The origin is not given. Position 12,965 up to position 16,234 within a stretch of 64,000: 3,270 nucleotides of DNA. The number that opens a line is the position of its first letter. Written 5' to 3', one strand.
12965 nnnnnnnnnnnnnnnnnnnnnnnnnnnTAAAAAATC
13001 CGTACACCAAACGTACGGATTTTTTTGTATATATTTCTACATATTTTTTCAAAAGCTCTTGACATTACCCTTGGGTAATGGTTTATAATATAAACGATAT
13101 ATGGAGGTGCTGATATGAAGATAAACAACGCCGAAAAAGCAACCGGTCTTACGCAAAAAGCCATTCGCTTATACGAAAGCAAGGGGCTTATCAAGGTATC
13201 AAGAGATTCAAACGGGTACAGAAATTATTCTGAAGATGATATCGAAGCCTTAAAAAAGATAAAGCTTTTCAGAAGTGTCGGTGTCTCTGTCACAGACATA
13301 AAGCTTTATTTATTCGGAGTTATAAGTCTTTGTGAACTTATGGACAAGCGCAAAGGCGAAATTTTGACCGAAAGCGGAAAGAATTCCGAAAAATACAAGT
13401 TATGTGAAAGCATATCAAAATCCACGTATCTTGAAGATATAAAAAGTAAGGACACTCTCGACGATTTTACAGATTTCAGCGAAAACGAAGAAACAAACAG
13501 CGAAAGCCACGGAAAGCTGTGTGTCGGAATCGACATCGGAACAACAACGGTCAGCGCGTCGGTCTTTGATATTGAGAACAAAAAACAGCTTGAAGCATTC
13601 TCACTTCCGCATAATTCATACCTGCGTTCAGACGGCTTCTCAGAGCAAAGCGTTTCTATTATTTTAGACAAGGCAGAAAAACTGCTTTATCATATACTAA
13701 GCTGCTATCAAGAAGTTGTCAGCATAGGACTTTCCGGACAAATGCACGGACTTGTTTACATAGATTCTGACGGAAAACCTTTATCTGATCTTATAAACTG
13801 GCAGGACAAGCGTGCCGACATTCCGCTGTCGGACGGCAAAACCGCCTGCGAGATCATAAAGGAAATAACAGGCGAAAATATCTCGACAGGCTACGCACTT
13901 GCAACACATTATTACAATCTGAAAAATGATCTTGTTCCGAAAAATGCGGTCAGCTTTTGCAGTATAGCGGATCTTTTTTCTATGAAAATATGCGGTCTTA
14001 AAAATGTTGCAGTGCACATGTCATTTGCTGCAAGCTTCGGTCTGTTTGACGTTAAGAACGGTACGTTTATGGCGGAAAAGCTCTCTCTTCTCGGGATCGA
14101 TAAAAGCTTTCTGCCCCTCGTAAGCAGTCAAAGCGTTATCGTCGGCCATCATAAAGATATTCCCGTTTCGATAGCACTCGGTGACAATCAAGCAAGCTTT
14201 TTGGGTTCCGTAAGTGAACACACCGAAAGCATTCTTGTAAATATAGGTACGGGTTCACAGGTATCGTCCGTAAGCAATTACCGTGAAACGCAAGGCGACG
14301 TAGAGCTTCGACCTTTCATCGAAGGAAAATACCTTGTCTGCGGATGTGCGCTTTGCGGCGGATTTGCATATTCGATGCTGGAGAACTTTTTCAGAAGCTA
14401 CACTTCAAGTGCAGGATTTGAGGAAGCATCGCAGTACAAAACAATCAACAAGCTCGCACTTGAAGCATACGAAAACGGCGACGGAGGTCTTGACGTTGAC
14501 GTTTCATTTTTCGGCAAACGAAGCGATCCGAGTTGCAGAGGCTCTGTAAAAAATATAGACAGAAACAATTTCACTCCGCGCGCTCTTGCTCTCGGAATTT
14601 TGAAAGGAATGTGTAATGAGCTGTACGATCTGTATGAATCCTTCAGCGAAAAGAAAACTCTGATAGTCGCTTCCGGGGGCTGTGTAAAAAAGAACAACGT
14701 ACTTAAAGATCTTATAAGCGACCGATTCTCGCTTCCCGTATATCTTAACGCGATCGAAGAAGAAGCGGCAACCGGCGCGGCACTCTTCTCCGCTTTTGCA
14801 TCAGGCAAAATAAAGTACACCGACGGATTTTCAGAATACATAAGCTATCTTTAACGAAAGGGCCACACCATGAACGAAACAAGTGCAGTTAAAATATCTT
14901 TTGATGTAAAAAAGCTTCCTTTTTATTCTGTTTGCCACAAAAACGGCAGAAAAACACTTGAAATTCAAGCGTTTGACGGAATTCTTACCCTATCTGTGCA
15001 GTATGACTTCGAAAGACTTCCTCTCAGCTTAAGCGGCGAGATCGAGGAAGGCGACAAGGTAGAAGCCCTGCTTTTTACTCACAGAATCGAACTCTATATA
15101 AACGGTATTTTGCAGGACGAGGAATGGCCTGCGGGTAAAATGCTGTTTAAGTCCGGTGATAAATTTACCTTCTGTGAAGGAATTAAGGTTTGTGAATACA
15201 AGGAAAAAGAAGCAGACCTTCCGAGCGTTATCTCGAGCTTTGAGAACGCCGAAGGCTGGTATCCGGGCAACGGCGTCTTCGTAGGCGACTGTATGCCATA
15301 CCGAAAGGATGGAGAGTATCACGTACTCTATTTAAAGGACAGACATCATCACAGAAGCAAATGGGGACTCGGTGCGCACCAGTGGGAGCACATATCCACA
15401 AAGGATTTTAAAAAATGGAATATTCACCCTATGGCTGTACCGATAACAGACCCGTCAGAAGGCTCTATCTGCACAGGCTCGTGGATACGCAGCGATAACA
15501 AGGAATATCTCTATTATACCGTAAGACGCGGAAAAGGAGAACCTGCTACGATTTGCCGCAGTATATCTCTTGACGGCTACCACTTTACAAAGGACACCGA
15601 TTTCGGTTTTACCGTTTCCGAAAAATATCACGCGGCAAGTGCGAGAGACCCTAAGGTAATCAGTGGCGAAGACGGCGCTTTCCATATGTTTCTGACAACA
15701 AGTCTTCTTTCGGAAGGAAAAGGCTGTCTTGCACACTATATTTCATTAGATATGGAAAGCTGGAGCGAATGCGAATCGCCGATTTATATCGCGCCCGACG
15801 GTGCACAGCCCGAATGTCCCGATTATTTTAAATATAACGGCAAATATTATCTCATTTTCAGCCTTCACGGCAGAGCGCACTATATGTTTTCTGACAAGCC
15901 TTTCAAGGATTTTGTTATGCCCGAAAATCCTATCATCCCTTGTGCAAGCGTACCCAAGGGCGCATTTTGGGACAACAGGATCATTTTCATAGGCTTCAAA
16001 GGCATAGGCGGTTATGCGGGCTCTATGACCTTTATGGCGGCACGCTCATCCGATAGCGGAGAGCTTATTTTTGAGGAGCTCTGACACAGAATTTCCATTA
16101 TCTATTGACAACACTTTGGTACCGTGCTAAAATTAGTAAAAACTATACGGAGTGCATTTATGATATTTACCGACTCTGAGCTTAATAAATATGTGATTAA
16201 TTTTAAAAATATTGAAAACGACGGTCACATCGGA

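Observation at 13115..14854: Unusual domain fusion: MerR DNA-binding domain plus a full FGGY sugar kinase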

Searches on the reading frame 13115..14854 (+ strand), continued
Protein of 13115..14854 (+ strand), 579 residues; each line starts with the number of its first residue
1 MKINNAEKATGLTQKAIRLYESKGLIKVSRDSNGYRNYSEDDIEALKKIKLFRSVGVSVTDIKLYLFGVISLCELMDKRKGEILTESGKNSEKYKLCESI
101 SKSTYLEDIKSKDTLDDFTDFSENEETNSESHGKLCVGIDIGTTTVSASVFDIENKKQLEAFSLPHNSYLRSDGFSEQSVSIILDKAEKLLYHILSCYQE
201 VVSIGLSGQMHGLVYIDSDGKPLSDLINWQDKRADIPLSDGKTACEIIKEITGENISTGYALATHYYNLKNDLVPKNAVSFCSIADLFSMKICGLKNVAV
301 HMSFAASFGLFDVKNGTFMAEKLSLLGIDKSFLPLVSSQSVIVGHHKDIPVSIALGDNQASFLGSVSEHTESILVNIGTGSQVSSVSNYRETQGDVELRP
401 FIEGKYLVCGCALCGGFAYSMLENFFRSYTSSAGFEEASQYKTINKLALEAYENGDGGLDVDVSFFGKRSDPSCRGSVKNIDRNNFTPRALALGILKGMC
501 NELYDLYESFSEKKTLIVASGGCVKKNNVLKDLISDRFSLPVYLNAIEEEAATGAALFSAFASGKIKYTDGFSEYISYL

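Call 45: fold_search(model_id=the predicted structure, library=pdb)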
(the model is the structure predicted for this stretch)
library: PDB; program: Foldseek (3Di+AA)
matches with E <= 10: 1116; with E <= 0.001: 372
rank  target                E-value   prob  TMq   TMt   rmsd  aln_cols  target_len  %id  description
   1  3gbt                  2.2e-30  1.00  0.66  0.78   3.8       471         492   20  Crystal structure of gluconate kinase from Lactobacillus acidophilus (released 2009-03-10)
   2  3ll3_B                3.5e-30  1.00  0.66  0.78   3.8       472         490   20  The crystal structure of ligand bound xylulose kinase from Lactobacillus acidophilus (released 2010-03-23)
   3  9lyu_B                1.2e-27  1.00  0.62  0.73   4.5       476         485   21  Crystal structure of glycerol kinase from Entamoeba histolytica (Ligand-free form) (released 2026-02-25)
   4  3h3o_C                1.3e-27  1.00  0.62  0.71   4.7       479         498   23  Glycerol Kinase H232R with Ethylene Glycol (released 2009-06-02)
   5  5vm1_A                1.3e-27  1.00  0.64  0.76   3.1       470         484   20  Crystal structure of a xyloylose kinase from Brucella ovis (released 2017-05-10)
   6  6ude_B                1.4e-27  1.00  0.61  0.70   5.3       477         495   21  Crystal structure of Glycerol kinase from Elizabethkingia anophelis NUHP1 in complex with ADP and glycerol (released 2019-10-16)
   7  9lyu_A                2.3e-27  1.00  0.62  0.73   4.5       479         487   21  Crystal structure of glycerol kinase from Entamoeba histolytica (Ligand-free form) (released 2026-02-25)
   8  3h3o_B                2.6e-27  1.00  0.62  0.71   4.9       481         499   23  Glycerol Kinase H232R with Ethylene Glycol (released 2009-06-02)
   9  9lzg_A                3.0e-27  1.00  0.62  0.73   4.6       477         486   21  Crystal structure of glycerol kinase from Entamoeba histolytica complexed with daphnetin. (released 2026-02-25)
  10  6ude_A                3.2e-27  1.00  0.61  0.71   5.3       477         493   21  Crystal structure of Glycerol kinase from Elizabethkingia anophelis NUHP1 in complex with ADP and glycerol (released 2019-10-16)
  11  6ude_C                4.0e-27  1.00  0.61  0.71   5.0       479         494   21  Crystal structure of Glycerol kinase from Elizabethkingia anophelis NUHP1 in complex with ADP and glycerol (released 2019-10-16)
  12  9lyy_B                4.5e-27  1.00  0.62  0.72   4.7       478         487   20  Crystal structure of glycerol kinase from Entamoeba histolytica complexed with ADP and G3P. (released 2026-02-25)
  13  6ude_D                4.7e-27  1.00  0.61  0.71   5.0       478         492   21  Crystal structure of Glycerol kinase from Elizabethkingia anophelis NUHP1 in complex with ADP and glycerol (released 2019-10-16)
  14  5vm1_B                5.3e-27  1.00  0.64  0.77   3.6       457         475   20  Crystal structure of a xyloylose kinase from Brucella ovis (released 2017-05-10)
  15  3ifr_A                7.7e-27  1.00  0.65  0.77   4.2       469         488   20  The crystal structure of xylulose kinase from Rhodospirillum rubrum (released 2009-08-25)
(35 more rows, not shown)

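Call 50: find_encoding_contigs(protein=P0090, flank=8000, max_places=2)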
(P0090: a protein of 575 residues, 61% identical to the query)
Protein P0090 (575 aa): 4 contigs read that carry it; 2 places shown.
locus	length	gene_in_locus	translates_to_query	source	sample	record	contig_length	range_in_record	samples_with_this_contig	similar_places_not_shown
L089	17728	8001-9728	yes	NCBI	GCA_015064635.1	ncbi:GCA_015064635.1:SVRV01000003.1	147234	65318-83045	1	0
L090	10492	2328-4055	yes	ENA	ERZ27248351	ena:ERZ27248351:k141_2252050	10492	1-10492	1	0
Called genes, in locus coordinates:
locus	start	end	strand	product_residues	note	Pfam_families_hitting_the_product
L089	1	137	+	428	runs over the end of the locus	PF13378:MR_MLE_C (weak)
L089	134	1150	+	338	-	PF01408:GFO_IDH_MocA, PF02894:GFO_IDH_MocA_C, PF22725:GFO_IDH_MocA_C3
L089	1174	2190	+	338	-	PF01408:GFO_IDH_MocA, PF22725:GFO_IDH_MocA_C3, PF02894:GFO_IDH_MocA_C (faint)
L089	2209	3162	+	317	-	PF00795:CN_hydrolase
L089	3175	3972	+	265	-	PF02311:AraC_binding, PF07883:Cupin_2, PF00165:HTH_AraC, PF12833:HTH_18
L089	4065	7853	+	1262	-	-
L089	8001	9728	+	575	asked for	PF00376:MerR, PF13411:MerR_1, PF00370:FGGY_N, PF01869:BcrAD_BadFG (faint), PF02782:FGGY_C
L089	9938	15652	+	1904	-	PF00326:Peptidase_S9 (weak)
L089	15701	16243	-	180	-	PF00149:Metallophos, PF12850:Metallophos_2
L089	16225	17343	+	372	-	PF00356:LacI, PF00532:Peripla_BP_1, PF13407:Peripla_BP_4, PF13377:Peripla_BP_3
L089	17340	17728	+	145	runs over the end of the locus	PF00692:dUTPase, PF22769:DCD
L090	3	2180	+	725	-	?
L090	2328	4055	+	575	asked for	PF00376:MerR, PF13411:MerR_1, PF00370:FGGY_N, PF01869:BcrAD_BadFG (faint), PF02782:FGGY_C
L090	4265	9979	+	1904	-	PF00326:Peptidase_S9 (weak)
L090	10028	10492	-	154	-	?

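Call 66: search_protein_representatives(protein=window:13115-14854:+)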
Query: 579 residues. Proteins with E-value up to 0.001 (for the whole library): 8314; up to 1e-10: 2247; up to 1e-30: 792. The best 150 are listed.
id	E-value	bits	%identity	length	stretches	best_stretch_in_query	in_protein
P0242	3.2e-203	692.9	55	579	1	1-579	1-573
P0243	7.6e-167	572.8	49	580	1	1-575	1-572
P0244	7.0e-148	510.2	46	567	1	2-578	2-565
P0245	4.1e-141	487.9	44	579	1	1-578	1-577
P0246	1.5e-140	486.1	48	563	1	1-563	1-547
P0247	1.5e-136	472.8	45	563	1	1-562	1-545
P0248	6.0e-135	467.6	44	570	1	2-578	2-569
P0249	9.9e-133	460.2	43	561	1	1-560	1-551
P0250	1.4e-132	459.7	45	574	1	1-570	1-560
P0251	1.1e-130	453.5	44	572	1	1-559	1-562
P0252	5.6e-130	451.1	41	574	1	1-571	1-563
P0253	8.4e-130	450.6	43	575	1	1-562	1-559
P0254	1.0e-127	443.6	43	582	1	1-561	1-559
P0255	3.1e-123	428.9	40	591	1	1-568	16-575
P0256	1.1e-120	420.4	41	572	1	1-560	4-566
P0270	2.2e-109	383.2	44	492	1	130-579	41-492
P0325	3.0e-89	316.7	39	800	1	136-562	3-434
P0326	4.1e-89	316.3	39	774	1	136-565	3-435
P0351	7.5e-86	305.5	42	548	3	137-311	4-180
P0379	6.2e-82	292.6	40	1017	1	131-572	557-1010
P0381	1.6e-81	291.2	41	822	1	135-566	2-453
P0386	8.6e-81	288.8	39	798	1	136-560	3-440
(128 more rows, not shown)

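Call 67: search_protein_families(library=pfam, proteins=[P0325, P0326, P0381, P0386, P0379, P0351, P0270], max_evalue=0.001)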
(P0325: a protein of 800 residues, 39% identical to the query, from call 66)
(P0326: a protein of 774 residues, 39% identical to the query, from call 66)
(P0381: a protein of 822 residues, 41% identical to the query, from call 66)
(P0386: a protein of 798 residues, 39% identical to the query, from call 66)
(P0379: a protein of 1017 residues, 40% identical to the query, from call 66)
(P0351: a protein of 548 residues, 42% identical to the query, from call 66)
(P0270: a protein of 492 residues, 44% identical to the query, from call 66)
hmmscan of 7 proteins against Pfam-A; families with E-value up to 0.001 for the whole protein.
P0325 (800 aa): 5 families
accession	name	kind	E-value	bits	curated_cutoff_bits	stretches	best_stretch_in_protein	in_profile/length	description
PF00370.27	FGGY_N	-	3e-23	83.1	28.8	1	4-233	3-245/245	FGGY family of carbohydrate kinases, N-terminal domain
PF21621.3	MPI_cupin_dom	-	3.8e-08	33.6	27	1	708-777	8-75/79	Mannose-6-phosphate isomerase, cupin domain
PF02782.22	FGGY_C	-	4.4e-08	33.6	27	1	244-429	4-192/198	FGGY family of carbohydrate kinases, C-terminal domain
PF07883.17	Cupin_2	-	7.4e-05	22.8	27.2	0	731-763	21-53/70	Cupin domain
PF20511.4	PMI_typeI_cat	-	0.00095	19.7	22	0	503-551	61-110/143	Phosphomannose isomerase type I, catalytic domain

P0326 (774 aa): 5 families
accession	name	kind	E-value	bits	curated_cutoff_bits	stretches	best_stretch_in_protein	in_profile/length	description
PF00370.27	FGGY_N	-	2.4e-25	90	28.8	1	3-232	2-245/245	FGGY family of carbohydrate kinases, N-terminal domain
PF02782.22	FGGY_C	-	2.7e-10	40.8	27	1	271-431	36-196/198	FGGY family of carbohydrate kinases, C-terminal domain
PF07883.17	Cupin_2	-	1.2e-06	28.5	27.2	0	725-757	21-53/70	Cupin domain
PF21621.3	MPI_cupin_dom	-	2.7e-06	27.7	27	1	702-765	8-71/79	Mannose-6-phosphate isomerase, cupin domain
PF17651.6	Raco_middle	-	0.00036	20.6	26.8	1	4-51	3-50/163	RACo middle region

P0381 (822 aa): 7 families
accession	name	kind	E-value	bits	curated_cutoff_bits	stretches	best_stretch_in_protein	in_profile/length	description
PF00370.27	FGGY_N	-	1.7e-24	87.2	28.8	1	4-230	3-225/245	FGGY family of carbohydrate kinases, N-terminal domain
PF02782.22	FGGY_C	-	7.8e-08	32.8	27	1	251-450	3-198/198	FGGY family of carbohydrate kinases, C-terminal domain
PF07883.17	Cupin_2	-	2.2e-06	27.7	27.2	0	763-791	21-49/70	Cupin domain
PF21621.3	MPI_cupin_dom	-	3.4e-06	27.4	27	1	742-797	10-66/79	Mannose-6-phosphate isomerase, cupin domain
PF20511.4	PMI_typeI_cat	-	0.00012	22.7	22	1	499-606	30-140/143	Phosphomannose isomerase type I, catalytic domain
PF02311.25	AraC_binding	-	0.00014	22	21.1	0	764-791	27-54/135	AraC-like ligand binding domain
PF17651.6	Raco_middle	-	0.00092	19.3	26.8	0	2-39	1-38/163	RACo middle region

P0386 (798 aa): 3 families
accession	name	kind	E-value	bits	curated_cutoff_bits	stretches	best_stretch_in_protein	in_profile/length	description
PF00370.27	FGGY_N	-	1.5e-27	97.2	28.8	1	4-235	3-245/245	FGGY family of carbohydrate kinases, N-terminal domain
PF02782.22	FGGY_C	-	2.7e-08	34.3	27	1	336-439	88-194/198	FGGY family of carbohydrate kinases, C-terminal domain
PF17651.6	Raco_middle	-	0.00088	19.4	26.8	0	4-41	3-40/163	RACo middle region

P0379 (1017 aa): 3 families
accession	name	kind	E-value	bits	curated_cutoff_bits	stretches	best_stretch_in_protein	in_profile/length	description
PF00251.26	Glyco_hydro_32N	-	3.8e-48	165.1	22.1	1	105-391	1-304/307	Glycosyl hydrolases family 32 N-terminal domain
PF00370.27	FGGY_N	-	9.6e-10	38.9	28.8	1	562-787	2-237/245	FGGY family of carbohydrate kinases, N-terminal domain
PF02782.22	FGGY_C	-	5.1e-05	23.6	27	1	907-1001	103-198/198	FGGY family of carbohydrate kinases, C-terminal domain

P0351 (548 aa): 2 families
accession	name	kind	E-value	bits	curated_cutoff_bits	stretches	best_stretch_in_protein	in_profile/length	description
PF00370.27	FGGY_N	-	1.7e-10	41.3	28.8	1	4-103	3-103/245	FGGY family of carbohydrate kinases, N-terminal domain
PF02782.22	FGGY_C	-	2.1e-10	41.1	27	1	425-541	75-192/198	FGGY family of carbohydrate kinases, C-terminal domain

P0270 (492 aa): 2 families
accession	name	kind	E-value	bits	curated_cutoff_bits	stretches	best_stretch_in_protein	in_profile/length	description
PF00370.27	FGGY_N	-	1.9e-18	67.4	28.8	1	47-276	2-245/245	FGGY family of carbohydrate kinases, N-terminal domain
PF02782.22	FGGY_C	-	1.2e-05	25.6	27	1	357-475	77-197/198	FGGY family of carbohydrate kinases, C-terminal domain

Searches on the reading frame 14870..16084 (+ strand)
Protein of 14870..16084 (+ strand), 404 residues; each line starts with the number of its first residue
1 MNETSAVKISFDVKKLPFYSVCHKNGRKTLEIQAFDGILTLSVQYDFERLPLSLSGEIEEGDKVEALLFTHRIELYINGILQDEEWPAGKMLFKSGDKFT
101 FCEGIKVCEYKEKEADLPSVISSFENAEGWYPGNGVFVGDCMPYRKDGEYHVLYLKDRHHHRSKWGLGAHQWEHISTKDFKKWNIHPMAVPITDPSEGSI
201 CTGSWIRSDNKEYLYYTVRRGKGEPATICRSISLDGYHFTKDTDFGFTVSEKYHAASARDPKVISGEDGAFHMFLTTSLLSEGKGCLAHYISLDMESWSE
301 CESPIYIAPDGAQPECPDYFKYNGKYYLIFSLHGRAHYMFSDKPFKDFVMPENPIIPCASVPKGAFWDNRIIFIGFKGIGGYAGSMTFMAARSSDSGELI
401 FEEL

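Call 3: search_protein_families(library=pfam, proteins=[window:14870-16084:+], max_evalue=0.01)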
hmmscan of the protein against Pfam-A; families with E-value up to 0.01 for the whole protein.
window:14870-16084:+ (404 aa): 2 families
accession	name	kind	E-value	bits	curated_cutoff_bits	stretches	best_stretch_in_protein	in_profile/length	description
PF00251.26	Glyco_hydro_32N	-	1.7e-21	77.5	22.1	1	145-336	17-214/307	Glycosyl hydrolases family 32 N-terminal domain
PF04616.20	Glyco_hydro_43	-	5.6e-05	23.1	32.2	0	254-334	117-202/288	Glycosyl hydrolases family 43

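Call 4: search_protein_families(library=ncbifam, proteins=[window:14870-16084:+], max_evalue=0.01)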
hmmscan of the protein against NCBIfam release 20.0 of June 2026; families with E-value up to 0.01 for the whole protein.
window:14870-16084:+ (404 aa): 2 families
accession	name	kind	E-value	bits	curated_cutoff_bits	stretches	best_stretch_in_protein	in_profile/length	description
TIGR01322.1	scrB_fam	subfamily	3.5e-14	52.4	356.4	1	147-334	36-226/447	sucrose-6-phosphate hydrolase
NF041092.1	beta-fruc_BfrA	equivalog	2.9e-13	49.4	900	1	147-341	25-216/433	beta-fructosidase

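Call 31: search_solved_structures(query=window:14870-16084:+, max_evalue=0.01, show_alignments=1)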
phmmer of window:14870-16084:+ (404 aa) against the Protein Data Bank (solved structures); distinct sequences matched with E-value up to 0.01: 15.
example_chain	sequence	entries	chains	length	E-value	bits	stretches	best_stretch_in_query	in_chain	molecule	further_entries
1uyp_A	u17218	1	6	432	2.9e-11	46.1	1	148-346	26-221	BETA-FRUCTOSIDASE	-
8a9y_E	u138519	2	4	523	3.8e-11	45.8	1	130-350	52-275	Glycoside hydrolase family 32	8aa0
6r3r_A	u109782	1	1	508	4.3e-11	45.6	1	130-350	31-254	Glycoside hydrolase family 32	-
1w2t_A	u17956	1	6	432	7.8e-11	44.7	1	148-346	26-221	BETA FRUCTOSIDASE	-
7znr_A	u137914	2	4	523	1.6e-10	43.7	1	130-350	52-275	Sucrose-6-phosphate hydrolase | Glycoside hydrolase family 32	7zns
6r3u_A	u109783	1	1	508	2.2e-10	43.3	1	130-350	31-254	Glycoside hydrolase family 32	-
8aa2_E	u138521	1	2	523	3.8e-10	42.5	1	130-350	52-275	Glycoside hydrolase family 32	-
7vco_A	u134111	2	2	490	2.2e-07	33.4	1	148-335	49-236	Sucrose-6-phosphate hydrolase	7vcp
2qqw_A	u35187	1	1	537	0.00092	21.4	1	147-321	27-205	Beta-fructofuranosidase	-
2xqr_A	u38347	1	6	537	0.00095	21.4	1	147-321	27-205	BETA-FRUCTOFURANOSIDASE, INSOLUBLE ISOENZYME CWINV1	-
2qqu_A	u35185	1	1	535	0.00096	21.4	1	147-321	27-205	Beta-fructofuranosidase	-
2ac1_A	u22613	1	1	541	0.00099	21.3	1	147-321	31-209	invertase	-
2oxb_A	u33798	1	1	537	0.0023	20.1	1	147-321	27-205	Beta-fructofuranosidase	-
2qqv_A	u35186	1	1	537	0.006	18.8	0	147-321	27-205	Beta-fructofuranosidase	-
6nu7_A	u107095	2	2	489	0.0069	18.6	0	167-334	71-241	Sucrose-6-phosphate hydrolase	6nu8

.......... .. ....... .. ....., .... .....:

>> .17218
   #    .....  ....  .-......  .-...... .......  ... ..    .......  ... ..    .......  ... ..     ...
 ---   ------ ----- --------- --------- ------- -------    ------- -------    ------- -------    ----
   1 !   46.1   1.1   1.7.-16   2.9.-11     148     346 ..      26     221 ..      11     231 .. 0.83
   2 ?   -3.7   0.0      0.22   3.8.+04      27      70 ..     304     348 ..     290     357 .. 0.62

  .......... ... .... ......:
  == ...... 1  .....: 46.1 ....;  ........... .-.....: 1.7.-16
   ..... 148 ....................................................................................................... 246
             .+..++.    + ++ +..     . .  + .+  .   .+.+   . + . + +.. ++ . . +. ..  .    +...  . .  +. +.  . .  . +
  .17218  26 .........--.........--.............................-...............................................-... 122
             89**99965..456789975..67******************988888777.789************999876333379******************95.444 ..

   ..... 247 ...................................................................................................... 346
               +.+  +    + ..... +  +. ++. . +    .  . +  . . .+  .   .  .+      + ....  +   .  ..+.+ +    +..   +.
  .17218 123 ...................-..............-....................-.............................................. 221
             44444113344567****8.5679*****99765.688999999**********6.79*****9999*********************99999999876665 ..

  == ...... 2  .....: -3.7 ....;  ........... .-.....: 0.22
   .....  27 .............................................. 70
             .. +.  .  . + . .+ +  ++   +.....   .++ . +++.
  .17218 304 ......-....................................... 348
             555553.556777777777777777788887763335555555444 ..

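Call 62: predict_structure(alignment_id=A3)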
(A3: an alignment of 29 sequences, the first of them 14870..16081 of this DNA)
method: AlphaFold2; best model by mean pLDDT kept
length: 404 residues; sequences in the alignment: 29
mean_pLDDT: 90.8   pTM: 0.88
mean pLDDT of the five models: 90.8, 88.5, 87.5, 87.5, 86.6
residues with pLDDT >= 90: 292; 70-90: 98; 50-70: 11; < 50: 3
segments of 3 or more residues with pLDDT < 50: 1-3
pLDDT, mean of each block of 10 residues (from residue 1): 71 93 92 96 94 96 96 95 92 89 85 87 92 79 92 88 81 93 93 85 90 93 91 94 96 95 96 97 97 97 96 94 95 92 96 85 86 82 79 93 89
secondary structure, 60 per line:
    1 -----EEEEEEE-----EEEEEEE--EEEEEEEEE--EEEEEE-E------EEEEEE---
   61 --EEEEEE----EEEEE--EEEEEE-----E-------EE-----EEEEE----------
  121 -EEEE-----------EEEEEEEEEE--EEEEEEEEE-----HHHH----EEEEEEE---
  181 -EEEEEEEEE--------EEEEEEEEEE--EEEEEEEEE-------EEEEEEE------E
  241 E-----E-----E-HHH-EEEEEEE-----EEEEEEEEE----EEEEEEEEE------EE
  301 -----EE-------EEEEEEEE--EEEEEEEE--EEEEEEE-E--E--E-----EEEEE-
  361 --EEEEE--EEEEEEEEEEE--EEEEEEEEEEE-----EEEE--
elements in order: E6-12 E18-24 E27-35 E38-43 E52-57 E63-68 E73-77 E80-85 E106-110 E122-125 E137-146 E149-157 H163-166 E171-177 E182-190 E199-208 E211-219 E227-233 E259-265 E271-279 E284-292 E315-322 E325-332 E335-341 E355-359 E363-367 E370-380 E383-393 E399-402

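Call 65: fold_search(model_id=the predicted structure, library=pdb)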
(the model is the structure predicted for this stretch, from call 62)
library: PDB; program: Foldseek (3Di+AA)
matches with E <= 10: 1234; with E <= 0.001: 371
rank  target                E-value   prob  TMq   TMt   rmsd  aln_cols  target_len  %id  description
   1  6r3r                  6.5e-16  1.00  0.60  0.50   5.9       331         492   20  First crystal structure of endo-levanase BT1760 from Bacteroides thetaiotaomicron (released 2019-06-19)
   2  7znr_A                1.0e-15  1.00  0.61  0.51   5.6       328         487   20  Inactive D62N mutant of BT1760 Endo-acting levanase from Bacteroides thetaiotaomicron VPI-5482 (released 2023-06-21)
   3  6r3u_A                2.3e-15  1.00  0.60  0.49   5.1       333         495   20  Endo-levanase BT1760 mutant E221A from Bacteroides thetaiotaomicron complexed with levantetraose (released 2019-06-19)
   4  8aa2_E                2.4e-15  1.00  0.59  0.48   5.9       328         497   21  Inactive levan utilisation machinery (utilisome) in the presence of levan fructo-oligosaccharides DP 15-25 (released 2023-06-07)
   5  8a9y_E                9.0e-15  1.00  0.60  0.49   9.7       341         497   20  Substrate-free levan utilisation machinery (utilisome) (released 2023-06-07)
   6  1uyp_A                5.1e-13  1.00  0.55  0.52   4.2       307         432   22  The three-dimensional structure of beta-fructosidase (invertase) from Thermotoga maritima (released 2004-03-22)
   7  1w2t_A                1.8e-12  1.00  0.57  0.54   3.9       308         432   21  beta-fructosidase from Thermotoga maritima in complex with raffinose (released 2005-10-26)
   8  2qqu_A                5.6e-12  1.00  0.55  0.42   5.0       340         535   21  Crystal structure of a cell-wall invertase (D239A) from Arabidopsis thaliana in complex with sucrose (released 2008-04-22)
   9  7vco                  5.9e-12  1.00  0.57  0.47   4.2       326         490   19  Frischella perrara beta-fructofuranosidase (released 2022-03-09)
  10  2ac1_A                8.2e-12  1.00  0.55  0.42   5.0       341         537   20  Crystal structure of a cell-wall invertase from Arabidopsis thaliana (released 2006-08-29)
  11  2qqv_A                1.7e-11  1.00  0.55  0.42   4.8       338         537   20  Crystal structure of a cell-wall invertase (E203A) from Arabidopsis thaliana in complex with sucrose (released 2008-04-22)
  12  2oxb_A                2.1e-11  1.00  0.56  0.43   6.1       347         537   20  Crystal structure of a cell-wall invertase (E203Q) from Arabidopsis thaliana in complex with sucrose (released 2008-01-22)
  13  2qqw_A                7.8e-11  1.00  0.56  0.44   4.1       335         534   21  Crystal structure of a cell-wall invertase (D23A) from Arabidopsis thaliana in complex with sucrose (released 2008-04-22)
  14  1st8_A                8.5e-11  1.00  0.56  0.43   4.4       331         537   18  Crystal structure of fructan 1-exohydrolase IIa from Cichorium intybus (released 2005-03-01)
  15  7bjc_A                2.4e-10  1.00  0.50  0.50   9.8       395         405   13  Inulosucrase from Halalkalicoccus jeotgali in complex with sucrose (released 2021-04-14)
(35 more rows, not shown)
